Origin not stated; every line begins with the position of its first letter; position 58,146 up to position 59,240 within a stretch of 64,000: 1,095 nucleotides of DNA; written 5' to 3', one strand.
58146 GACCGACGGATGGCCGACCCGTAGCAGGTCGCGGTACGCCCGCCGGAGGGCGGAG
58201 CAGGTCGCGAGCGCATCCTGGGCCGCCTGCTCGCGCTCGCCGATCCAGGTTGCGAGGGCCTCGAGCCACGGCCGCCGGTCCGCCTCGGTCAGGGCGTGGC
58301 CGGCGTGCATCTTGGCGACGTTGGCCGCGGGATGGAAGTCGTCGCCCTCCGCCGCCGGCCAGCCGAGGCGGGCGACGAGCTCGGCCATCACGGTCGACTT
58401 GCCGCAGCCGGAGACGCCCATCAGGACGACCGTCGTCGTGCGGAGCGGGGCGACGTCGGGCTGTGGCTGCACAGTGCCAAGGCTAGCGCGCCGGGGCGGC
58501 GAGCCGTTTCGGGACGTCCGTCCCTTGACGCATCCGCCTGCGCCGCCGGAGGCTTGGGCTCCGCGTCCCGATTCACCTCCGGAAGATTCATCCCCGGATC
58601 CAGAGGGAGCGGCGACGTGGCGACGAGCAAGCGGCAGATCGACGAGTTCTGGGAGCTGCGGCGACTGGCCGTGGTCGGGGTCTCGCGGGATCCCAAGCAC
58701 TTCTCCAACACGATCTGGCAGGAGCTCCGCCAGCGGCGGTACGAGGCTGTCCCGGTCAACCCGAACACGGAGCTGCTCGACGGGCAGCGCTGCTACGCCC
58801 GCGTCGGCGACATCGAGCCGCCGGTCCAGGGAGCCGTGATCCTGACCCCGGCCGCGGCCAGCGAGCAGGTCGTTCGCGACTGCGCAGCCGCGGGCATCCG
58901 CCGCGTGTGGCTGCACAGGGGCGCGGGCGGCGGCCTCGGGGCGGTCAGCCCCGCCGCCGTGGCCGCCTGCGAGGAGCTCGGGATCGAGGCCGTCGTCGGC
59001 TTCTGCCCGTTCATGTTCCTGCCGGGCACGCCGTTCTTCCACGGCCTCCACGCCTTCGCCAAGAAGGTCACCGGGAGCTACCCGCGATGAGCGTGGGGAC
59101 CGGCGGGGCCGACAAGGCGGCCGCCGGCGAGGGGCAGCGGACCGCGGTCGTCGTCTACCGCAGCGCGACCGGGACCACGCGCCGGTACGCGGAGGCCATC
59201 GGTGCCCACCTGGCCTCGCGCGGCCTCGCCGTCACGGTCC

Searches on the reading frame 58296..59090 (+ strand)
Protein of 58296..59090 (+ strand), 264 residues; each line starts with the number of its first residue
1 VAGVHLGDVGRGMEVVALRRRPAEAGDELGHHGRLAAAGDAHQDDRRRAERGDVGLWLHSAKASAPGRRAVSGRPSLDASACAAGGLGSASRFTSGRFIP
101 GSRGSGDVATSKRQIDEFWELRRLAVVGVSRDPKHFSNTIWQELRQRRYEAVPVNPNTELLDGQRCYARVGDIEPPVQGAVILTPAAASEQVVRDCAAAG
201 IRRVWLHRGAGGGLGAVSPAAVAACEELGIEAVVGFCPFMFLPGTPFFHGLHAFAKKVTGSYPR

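Call 58: search_protein_families(library=pfam, proteins=[window:58296-59090:+])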
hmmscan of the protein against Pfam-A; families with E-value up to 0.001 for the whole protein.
window:58296-59090:+ (264 aa): 2 families
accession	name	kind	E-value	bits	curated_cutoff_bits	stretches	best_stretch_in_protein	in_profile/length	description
PF13380.12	CoA_binding_2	-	5.7e-25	88.5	22.8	1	122-239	1-112/116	CoA binding domain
PF02629.25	CoA_binding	-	2.5e-06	28.6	22.3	1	123-205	5-92/97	CoA binding domain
